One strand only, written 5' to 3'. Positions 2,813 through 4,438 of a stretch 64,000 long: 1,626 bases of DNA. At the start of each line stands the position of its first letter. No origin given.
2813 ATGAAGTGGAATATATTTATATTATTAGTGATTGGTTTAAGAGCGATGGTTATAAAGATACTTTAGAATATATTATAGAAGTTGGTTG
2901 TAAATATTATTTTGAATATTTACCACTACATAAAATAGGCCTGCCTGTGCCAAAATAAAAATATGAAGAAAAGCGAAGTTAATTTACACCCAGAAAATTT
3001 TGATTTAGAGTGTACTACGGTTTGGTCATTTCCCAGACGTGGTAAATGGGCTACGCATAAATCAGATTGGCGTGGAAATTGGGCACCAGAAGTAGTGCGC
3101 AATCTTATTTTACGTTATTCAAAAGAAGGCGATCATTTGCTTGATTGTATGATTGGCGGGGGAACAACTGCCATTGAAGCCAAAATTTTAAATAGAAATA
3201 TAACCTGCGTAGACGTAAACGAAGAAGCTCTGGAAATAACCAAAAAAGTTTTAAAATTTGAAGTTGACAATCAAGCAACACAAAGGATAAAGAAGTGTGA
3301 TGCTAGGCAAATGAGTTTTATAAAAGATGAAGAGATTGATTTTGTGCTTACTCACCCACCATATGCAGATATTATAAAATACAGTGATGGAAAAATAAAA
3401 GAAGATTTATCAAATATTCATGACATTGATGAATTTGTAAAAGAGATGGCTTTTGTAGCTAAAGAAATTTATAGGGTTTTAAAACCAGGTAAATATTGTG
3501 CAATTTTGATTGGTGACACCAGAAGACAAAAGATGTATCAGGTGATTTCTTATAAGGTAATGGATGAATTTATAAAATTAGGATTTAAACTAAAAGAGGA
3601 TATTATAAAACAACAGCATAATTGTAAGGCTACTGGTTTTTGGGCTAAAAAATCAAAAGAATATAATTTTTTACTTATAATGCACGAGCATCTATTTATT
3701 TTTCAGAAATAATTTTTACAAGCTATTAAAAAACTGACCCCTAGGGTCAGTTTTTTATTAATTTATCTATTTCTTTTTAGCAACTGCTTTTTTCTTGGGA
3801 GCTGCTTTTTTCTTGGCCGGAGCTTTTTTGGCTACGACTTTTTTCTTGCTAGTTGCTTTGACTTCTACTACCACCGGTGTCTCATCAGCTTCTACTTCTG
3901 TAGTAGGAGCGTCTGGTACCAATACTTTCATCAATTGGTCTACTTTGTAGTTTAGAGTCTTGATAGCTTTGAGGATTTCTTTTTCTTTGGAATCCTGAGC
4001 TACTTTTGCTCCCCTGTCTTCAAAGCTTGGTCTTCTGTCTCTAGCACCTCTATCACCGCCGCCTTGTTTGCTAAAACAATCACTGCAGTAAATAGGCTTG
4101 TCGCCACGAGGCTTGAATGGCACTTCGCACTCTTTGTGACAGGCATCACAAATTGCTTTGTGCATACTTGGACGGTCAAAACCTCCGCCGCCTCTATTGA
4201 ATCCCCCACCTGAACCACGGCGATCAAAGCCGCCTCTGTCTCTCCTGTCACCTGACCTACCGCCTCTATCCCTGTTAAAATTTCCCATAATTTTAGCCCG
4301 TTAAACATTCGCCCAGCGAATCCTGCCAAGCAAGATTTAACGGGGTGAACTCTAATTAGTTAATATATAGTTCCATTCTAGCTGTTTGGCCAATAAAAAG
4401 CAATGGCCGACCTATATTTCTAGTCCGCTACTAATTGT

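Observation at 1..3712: DpnII-like GATC R-M cassette with rearranged gene order and an inserted DUF262/DUF1524 (GmrSD-like) gene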

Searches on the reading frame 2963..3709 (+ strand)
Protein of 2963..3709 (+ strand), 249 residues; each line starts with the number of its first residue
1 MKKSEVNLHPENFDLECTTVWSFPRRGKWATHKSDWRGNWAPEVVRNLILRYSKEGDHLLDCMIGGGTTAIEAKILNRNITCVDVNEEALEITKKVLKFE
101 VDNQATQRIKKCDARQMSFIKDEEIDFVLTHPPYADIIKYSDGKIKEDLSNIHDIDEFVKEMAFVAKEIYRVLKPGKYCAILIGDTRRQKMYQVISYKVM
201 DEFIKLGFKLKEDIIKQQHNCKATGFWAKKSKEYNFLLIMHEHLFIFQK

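Call 4: search_protein_families(library=pfam, proteins=[window:2963-3709:+], max_evalue=0.1)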
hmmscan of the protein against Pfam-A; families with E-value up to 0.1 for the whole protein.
window:2963-3709:+ (249 aa): 11 families
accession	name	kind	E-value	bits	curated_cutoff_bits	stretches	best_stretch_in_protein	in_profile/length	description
PF01555.25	N6_N4_Mtase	-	1.7e-24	87.5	26.7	2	10-95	133-221/221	DNA methylase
PF08241.18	Methyltransf_11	-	1.6e-07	32.3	21.2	1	64-130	5-66/95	Methyltransferase domain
PF03602.21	Cons_hypoth95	-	1.9e-06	28.1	24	1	54-137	40-126/182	Conserved hypothetical protein 95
PF01170.24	UPF0020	-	2.8e-06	27.6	22.3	1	54-139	27-136/197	RMKL-like, methyltransferase domain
PF13649.12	Methyltransf_25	-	4e-06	27.9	27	1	60-130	2-70/97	Methyltransferase domain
PF13847.12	Methyltransf_31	-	9e-05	22.6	27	1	54-189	2-117/145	Methyltransferase domain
PF05175.20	MTS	-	0.0002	21.5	23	1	56-136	32-110/170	Methyltransferase small domain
PF09445.16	Methyltransf_15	-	0.00054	20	22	1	58-141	3-87/165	RNA cap guanine-N2 methyltransferase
PF08242.18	Methyltransf_12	-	0.0015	19.6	30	1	64-176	3-95/98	Methyltransferase domain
PF23185.1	CFAP43_N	-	0.041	13.5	27.1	1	79-167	54-146/300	CFAP43 N-terminal domain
PF07669.17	Eco57I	-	0.07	13.7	25.3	0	79-179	2-131/171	Eco57I restriction-modification methylase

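Call 5: search_protein_families(library=ncbifam, proteins=[window:2963-3709:+], max_evalue=0.1)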
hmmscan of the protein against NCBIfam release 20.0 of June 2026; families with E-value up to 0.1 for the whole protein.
window:2963-3709:+ (249 aa): 27 families (the best 25 are shown)
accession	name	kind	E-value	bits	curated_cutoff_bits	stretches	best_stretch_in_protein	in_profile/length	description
NF008572.0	PRK11524.1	equivalog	2.9e-08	33.2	292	1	19-106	178-265/294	adenine-specific DNA-methyltransferase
TIGR01177.1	TIGR01177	hypoth_equivalog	4.2e-08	32.9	316.55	1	52-143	179-267/330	TIGR01177 family methyltransferase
TIGR01934.1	MenG_MenH_UbiE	subfamily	7.1e-08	32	158.35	1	39-128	26-110/223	ubiquinone/menaquinone biosynthesis methyltransferase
NF011529.0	PRK14968.1-3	equivalog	1e-06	28.3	162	1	53-150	32-122/198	putative methyltransferase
TIGR00536.1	hemK_fam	subfamily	2.4e-06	26.8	115.5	1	54-198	112-259/286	HemK family protein methyltransferase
TIGR03534.1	RF_mod_PrmC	equivalog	3.8e-06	26.6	199.1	1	48-196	79-232/253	peptide chain release factor N(5)-glutamine methyltransferase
NF001244.0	PRK00216.1-5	equivalog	1.3e-05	24.7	216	1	52-128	45-122/236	bifunctional demethylmenaquinone methyltransferase/2-methoxy-6-polyprenyl-1,4-benzoquinol methylase UbiE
NF011528.0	PRK14968.1-2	equivalog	1.4e-05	24.7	171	1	53-141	36-124/205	putative methyltransferase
NF050803.1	DnaMtaseCcrMCaul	equivalog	1.9e-05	23.8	830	1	45-107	195-257/350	adenine-specific DNA-methyltransferase CcrM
TIGR03533.1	L3_gln_methyl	equivalog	2.1e-05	24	229.7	1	53-138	119-203/284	50S ribosomal protein L3 N(5)-glutamine methyltransferase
TIGR02987.1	met_A_Alw26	exception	3.4e-05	22.8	353.5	1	75-174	61-162/523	Alw26I/Eco31I/Esp3I family type II restriction adenine-specific DNA-methyltransferase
NF043040.1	corrin_prot_MT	hypoth_equivalog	9.2e-05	22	180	1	44-129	30-115/216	corrinoid protein-associated methyltransferase CpaM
NF040721.1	Trm14_Arch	equivalog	0.00015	21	280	1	54-90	190-225/370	tRNA (guanine(6)-N2)-methyltransferase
NF010253.0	PRK13699.1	subfamily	0.00016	21.4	244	1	116-182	12-71/226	DNA methyltransferase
NF001556.0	PRK00377.1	equivalog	0.00044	20.1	238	1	54-126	39-113/198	cobalt-precorrin-6Y C(15)-methyltransferase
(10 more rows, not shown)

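Call 6: search_protein_families(library=padloc, proteins=[window:2963-3709:+], max_evalue=0.1)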
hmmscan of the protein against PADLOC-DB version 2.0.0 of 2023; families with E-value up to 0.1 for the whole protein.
window:2963-3709:+ (249 aa): 58 families (the best 25 are shown)
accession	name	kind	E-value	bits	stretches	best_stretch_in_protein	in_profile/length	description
PDLC03376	MTase_II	-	4.3e-91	303.2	1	5-249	6-249/249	Type II methyltransferase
PDLC03351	MTase_II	-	9.3e-43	144.7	1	14-249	105-347/348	Type II methyltransferase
PDLC03353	MTase_II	-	2.5e-30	103.9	2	109-249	12-149/260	Type II methyltransferase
PDLC03350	MTase_II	-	6.9e-27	92.7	2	100-249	50-192/312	Type II methyltransferase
PDLC03387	MTase_II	-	1.5e-19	68.3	3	40-108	218-286/289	Type II methyltransferase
PDLC03283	MTase_II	-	2.9e-17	61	2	104-249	2-161/352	Type II methyltransferase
PDLC03259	MTase_II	-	2e-16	57.8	2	106-205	3-101/423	Type II methyltransferase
PDLC03371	MTase_II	-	3.6e-16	57.5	2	12-99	170-254/260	Type II methyltransferase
PDLC04134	mad2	-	5.6e-16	56.4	1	33-209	267-418/492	mads_2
PDLC03325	MTase_II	-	1.4e-15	55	2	102-228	270-405/426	Type II methyltransferase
PDLC03380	MTase_II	-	5.3e-15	53.5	2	15-94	14-95/393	Type II methyltransferase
PDLC03299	MTase_II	-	5.4e-15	53.7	2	12-111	172-274/296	Type II methyltransferase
PDLC03252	MTase_II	-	4.4e-13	47.3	2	41-95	297-351/365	Type II methyltransferase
PDLC03239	MTase_II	-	5e-12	43.2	2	36-89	71-126/442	Type II methyltransferase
PDLC03260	MTase_II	-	5.9e-12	43.2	2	19-113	233-325/349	Type II methyltransferase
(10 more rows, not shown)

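Call 37: search_solved_structures(query=window:2963-3709:+, max_evalue=0.01, show_alignments=1)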
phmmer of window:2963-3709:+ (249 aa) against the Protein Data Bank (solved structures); distinct sequences matched with E-value up to 0.01: 9.
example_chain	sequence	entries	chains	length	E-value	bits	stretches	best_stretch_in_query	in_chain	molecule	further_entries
2zie_A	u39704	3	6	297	3.2e-09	39.9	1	107-187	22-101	Putative modification methylase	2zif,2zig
3sm3_A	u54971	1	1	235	2.2e-06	30.6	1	48-192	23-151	SAM-dependent methyltransferases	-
1g60_A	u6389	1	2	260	6.7e-05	25.7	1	43-92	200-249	Adenine-specific Methyltransferase MboIIA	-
2fhp_A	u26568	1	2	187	0.0027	20.5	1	43-136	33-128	methylase, putative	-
8s9m_A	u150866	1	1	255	0.0027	20.5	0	48-88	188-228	DNA cytosine-N4 methyltransferase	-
8s9n_A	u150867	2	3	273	0.0027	20.4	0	48-88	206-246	DNA cytosine-N4 methyltransferase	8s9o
5e71_A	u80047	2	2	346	0.0036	20.1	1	41-141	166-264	N2, N2-dimethylguanosine tRNA methyltransferase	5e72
5hek_A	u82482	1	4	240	0.0075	19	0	46-99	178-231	Adenine specific DNA methyltransferase (DpnA)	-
6pbd_A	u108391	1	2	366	0.0081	18.9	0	42-94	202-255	Modification methylase CcrMI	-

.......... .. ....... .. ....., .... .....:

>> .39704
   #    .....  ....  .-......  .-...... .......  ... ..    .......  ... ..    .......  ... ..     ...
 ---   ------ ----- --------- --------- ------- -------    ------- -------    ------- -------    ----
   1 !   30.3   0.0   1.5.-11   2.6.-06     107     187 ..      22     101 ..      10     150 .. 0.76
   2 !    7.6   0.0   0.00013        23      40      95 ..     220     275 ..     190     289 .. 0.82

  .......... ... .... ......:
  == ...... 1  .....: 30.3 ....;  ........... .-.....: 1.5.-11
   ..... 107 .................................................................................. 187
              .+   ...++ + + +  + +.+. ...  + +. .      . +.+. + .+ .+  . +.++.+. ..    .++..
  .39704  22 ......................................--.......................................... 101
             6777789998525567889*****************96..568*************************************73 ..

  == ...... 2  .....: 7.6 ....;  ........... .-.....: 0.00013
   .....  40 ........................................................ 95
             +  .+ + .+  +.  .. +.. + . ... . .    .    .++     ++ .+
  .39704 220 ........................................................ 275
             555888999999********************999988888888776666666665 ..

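Call 68: search_dna_similar(query=window:2963-3709:+, collection=plasmids, mode=protein, max_rows=12)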
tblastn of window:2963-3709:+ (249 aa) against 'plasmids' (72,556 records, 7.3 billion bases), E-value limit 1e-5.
Records with a match: 866; places in all: 868; records where one place covers at least 80% of the query: 858.
Best place of each record, by identity: <60% 866.
By first word of the organism name: Klebsiella 243; Escherichia 135; Salmonella 86; Citrobacter 55; Neisseria 52; Vibrio 51; Enterobacter 36; Providencia 34; Aeromonas 24; Clostridium 18; and 43 more.
By predicted mobility (MOB-suite, as given by PLSDB): conjugative 780; non-mobilizable 60; mobilizable 26.
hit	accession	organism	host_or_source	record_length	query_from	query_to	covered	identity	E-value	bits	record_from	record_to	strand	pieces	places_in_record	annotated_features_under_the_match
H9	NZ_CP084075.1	Fusobacterium vincentii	-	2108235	10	249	96%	58.3%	1e-84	281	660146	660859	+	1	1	none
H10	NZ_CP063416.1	Parageobacillus thermoglucosidasius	soil,soil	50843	15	249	94%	33.1%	3e-21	99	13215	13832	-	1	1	DNA methyltransferase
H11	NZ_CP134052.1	Brevibacillus brevis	cell culture,cell culture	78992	18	249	93%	32.1%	5e-18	90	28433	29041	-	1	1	DNA methyltransferase | hypothetical protein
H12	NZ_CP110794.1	Lactiplantibacillus argentoratensis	Canis lupus familiaris poodle,Whole ...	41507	18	249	93%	30.7%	2e-17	89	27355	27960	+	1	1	hypothetical protein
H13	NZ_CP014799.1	Salipiger profundus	single cell,environmental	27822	19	249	93%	30.6%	6e-21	99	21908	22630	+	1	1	DNA methyltransferase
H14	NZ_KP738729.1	Aeromonas sp. Ne-1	-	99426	18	249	93%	30.1%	6e-18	90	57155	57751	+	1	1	hypothetical protein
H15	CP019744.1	Levilactobacillus brevis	cell culture,wheat beer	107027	19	249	93%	30.3%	9e-18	89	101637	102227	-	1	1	hypothetical protein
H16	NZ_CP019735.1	Levilactobacillus brevis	cell culture,wheat beer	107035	19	249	93%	30.3%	9e-18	89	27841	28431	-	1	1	hypothetical protein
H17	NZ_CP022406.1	Clostridium sporogenes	-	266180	18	249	93%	30.1%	4e-13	76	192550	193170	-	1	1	hypothetical protein (x2)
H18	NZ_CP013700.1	Clostridium sporogenes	Microbial isolate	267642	18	249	93%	30.1%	4e-13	76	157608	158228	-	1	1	DNA modification methylase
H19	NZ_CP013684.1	Clostridium botulinum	Microbial isolate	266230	18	249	93%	30.1%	4e-13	76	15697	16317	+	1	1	DNA modification methylase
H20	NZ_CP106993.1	Paenibacillus thiaminolyticus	mixed culture,sour bamboo shoots sample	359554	18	249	93%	30.0%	1e-17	89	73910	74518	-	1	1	hypothetical protein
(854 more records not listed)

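Call 70: get_annotated_region(hit=H9, flank=6000)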
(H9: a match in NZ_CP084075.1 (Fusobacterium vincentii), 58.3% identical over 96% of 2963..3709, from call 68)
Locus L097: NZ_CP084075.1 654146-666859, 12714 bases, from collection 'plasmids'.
description: Fusobacterium vincentii strain SB055 plasmid pSB055A, complete sequence
organism: Fusobacterium vincentii (NCBI taxid 155615)
taxonomy: Bacteria; Fusobacteriota; Fusobacteriia; Fusobacteriales; Fusobacteriaceae; Fusobacterium; Fusobacterium vincentii
host: -; source: -; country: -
typing (MOB-suite, as given by PLSDB): non-mobilizable
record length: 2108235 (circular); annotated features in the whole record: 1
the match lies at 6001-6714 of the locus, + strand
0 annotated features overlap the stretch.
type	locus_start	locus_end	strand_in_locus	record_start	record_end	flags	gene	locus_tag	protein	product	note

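Call 72: search_protein_families(library=pfam, proteins=[L097:5157-5972:+, L097:4287-5141:+, L097:5983-6714:+], max_evalue=0.01)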
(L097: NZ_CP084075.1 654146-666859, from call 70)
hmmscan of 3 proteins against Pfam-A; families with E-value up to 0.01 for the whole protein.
L097:5157-5972:+ (272 aa): 3 families
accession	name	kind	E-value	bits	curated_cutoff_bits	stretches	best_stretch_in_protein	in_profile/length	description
PF04471.18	Mrr_cat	-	2.3e-21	76.5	21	1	26-141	6-113/115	Restriction endonuclease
PF22722.2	NA-iREase1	-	0.0023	18.3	27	0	29-139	1-104/106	NACHT-associated inactive Restriction Endonuclease 1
PF13156.12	Mrr_cat_2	-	0.0034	17.7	22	1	49-147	25-118/127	Restriction endonuclease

L097:4287-5141:+ (285 aa): 3 families
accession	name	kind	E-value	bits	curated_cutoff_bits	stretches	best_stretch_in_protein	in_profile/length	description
PF04556.18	DpnII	-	4.7e-109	364.4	23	1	3-281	1-277/278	DpnII restriction endonuclease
PF24447.1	RE_BanI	-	0.00051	19.5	28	1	174-259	226-308/338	Type II restriction enzyme BanI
PF21718.4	KH_DTX3L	-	0.0078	16.5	27.4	1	169-243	16-93/128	DTX3L, KH-like domain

L097:5983-6714:+ (244 aa): 7 families
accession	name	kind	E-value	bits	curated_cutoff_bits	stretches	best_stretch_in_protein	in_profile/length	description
PF01555.25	N6_N4_Mtase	-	1.9e-26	93.9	26.7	2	11-88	137-217/221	DNA methylase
PF01170.24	UPF0020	-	1.2e-07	32.1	22.3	1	51-163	27-158/197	RMKL-like, methyltransferase domain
PF08241.18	Methyltransf_11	-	3.3e-06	28.1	21.2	1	62-171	6-90/95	Methyltransferase domain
PF13649.12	Methyltransf_25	-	4.7e-06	27.6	27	1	56-127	1-70/97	Methyltransferase domain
PF13847.12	Methyltransf_31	-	0.00029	21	27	1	56-176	7-109/145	Methyltransferase domain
PF09445.16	Methyltransf_15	-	0.00046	20.2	22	1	55-160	3-113/165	RNA cap guanine-N2 methyltransferase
PF03602.21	Cons_hypoth95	-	0.0013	18.9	24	1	52-165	41-153/182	Conserved hypothetical protein 95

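Call 79: find_related_loci(query=A4, collection=metagenome_contigs, flank=7000)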
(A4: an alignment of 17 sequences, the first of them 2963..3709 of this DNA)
Query A4 (249 aa) in metagenome_contigs; peptide patterns used: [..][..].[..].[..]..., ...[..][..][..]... (x = any residue, [..] = any of these).
599 stretches matched a pattern (row limit reached: there are more); 571 encode a relative of the query (tblastn E <= 1e-3); the best 80 are kept; 80 distinct loci.
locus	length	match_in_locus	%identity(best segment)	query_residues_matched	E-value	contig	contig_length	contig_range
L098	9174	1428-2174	88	2-249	4e-152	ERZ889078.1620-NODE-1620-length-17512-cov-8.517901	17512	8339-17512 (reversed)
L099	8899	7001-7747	81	1-249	3e-142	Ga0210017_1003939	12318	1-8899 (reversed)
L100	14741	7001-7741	81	3-249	2e-141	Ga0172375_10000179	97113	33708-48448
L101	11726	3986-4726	81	3-249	1e-141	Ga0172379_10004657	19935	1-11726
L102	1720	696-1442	80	1-249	2e-152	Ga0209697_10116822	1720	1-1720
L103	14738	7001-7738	80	3-248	1e-139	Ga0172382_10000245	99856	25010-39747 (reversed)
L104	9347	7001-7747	79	1-249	7e-139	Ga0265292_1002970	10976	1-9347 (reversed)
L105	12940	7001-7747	80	1-249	1e-138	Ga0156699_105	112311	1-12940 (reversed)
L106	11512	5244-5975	82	5-248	3e-138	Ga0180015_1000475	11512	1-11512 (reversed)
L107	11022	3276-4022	80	1-249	2e-138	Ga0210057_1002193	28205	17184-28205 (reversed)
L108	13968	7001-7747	79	1-249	6e-138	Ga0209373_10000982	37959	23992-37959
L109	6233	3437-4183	80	1-249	3e-138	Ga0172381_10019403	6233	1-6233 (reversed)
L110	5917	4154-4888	80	5-249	2e-138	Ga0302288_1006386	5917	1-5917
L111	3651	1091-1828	80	4-249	1e-141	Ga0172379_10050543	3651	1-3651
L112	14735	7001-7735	80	5-249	9e-138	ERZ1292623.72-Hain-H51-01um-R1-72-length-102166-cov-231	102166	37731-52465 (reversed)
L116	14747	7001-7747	78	1-249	3e-137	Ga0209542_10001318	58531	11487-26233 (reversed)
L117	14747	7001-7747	78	1-249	4e-137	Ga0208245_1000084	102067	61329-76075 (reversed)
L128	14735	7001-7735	77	5-249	2e-135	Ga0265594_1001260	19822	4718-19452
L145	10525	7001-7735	75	5-249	2e-127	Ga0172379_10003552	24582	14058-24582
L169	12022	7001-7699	77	15-249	1e-119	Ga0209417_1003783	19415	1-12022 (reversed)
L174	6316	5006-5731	70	8-249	1e-118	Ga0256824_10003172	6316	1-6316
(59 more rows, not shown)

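Call 82: search_protein_families(library=pfam, proteins=[L107:2518-3273:+, L104:6388-6993:+, L169:6053-6817:+, L117:5212-6225:+, L128:4639-6282:+, L174:3010-3813:+, L110:3669-4136:+, L100:5878-6429:+, L145:6326-6982:+, L116:5637-6233:+], max_evalue=0.01)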
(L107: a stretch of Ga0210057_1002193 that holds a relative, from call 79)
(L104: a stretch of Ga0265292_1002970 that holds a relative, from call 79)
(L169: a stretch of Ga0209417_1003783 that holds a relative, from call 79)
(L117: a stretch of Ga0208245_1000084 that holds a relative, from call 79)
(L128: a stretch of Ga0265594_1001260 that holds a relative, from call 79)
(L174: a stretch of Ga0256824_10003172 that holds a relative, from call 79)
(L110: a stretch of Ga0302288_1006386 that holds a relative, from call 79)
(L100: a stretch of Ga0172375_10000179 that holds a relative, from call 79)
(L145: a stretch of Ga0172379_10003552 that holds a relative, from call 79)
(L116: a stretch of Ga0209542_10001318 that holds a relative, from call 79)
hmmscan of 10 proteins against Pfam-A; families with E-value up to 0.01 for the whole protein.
L107:2518-3273:+ (252 aa): 2 families
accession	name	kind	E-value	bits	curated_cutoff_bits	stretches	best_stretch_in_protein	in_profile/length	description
PF22518.2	DUF6997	-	5.2e-52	177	27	1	83-250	2-175/175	Domain of unknown function (DUF6997)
PF22515.2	DUF6996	-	1e-19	70.7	27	1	5-81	2-71/71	Domain of unknown function (DUF6996)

L104:6388-6993:+ (202 aa): 0 families

L169:6053-6817:+ (255 aa): 2 families
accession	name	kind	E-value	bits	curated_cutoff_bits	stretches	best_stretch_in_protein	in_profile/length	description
PF06044.18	DpnI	-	1.9e-73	246.5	26.7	1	1-180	1-182/183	Dam-replacing family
PF17726.7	DpnI_C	-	4e-33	113.8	23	1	185-253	1-69/70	Dam-replacing HTH domain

L117:5212-6225:+ (338 aa): 1 family
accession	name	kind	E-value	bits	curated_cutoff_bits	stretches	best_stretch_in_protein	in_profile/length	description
PF14072.11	DndB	-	2.2e-15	57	29.1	1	12-267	2-251/338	DNA-sulfur modification-associated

L128:4639-6282:+ (548 aa): 1 family
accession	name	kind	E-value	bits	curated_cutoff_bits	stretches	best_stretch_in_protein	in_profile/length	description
PF10592.14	AIPR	-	2.1e-30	106.9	25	1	251-514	1-281/308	AIPR protein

L174:3010-3813:+ (268 aa): 1 family
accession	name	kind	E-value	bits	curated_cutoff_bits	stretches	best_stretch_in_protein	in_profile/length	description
PF13020.12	NOV_C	-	4.7e-16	59.1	22.1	1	157-239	1-83/91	Protein NO VEIN, C-terminal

L110:3669-4136:+ (156 aa): 0 families

L100:5878-6429:+ (184 aa): 0 families

L145:6326-6982:+ (219 aa): 0 families

L116:5637-6233:+ (199 aa): 0 families

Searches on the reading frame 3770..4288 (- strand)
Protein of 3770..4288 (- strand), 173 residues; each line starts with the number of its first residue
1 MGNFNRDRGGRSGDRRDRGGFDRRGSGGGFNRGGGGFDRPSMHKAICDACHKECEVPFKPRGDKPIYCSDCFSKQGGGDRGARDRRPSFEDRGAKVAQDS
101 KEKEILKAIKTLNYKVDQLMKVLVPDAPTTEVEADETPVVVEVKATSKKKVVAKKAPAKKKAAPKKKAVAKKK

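Call 4: search_protein_families(library=pfam, proteins=[window:3770-4288:-], max_evalue=0.1)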
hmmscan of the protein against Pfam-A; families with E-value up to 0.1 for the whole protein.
window:3770-4288:- (173 aa): 1 family
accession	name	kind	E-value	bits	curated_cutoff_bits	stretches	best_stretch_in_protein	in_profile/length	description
PF23477.1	zf_Tbcl_2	-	5.7e-17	61.6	27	1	42-75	3-36/37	Probable treble clef zinc finger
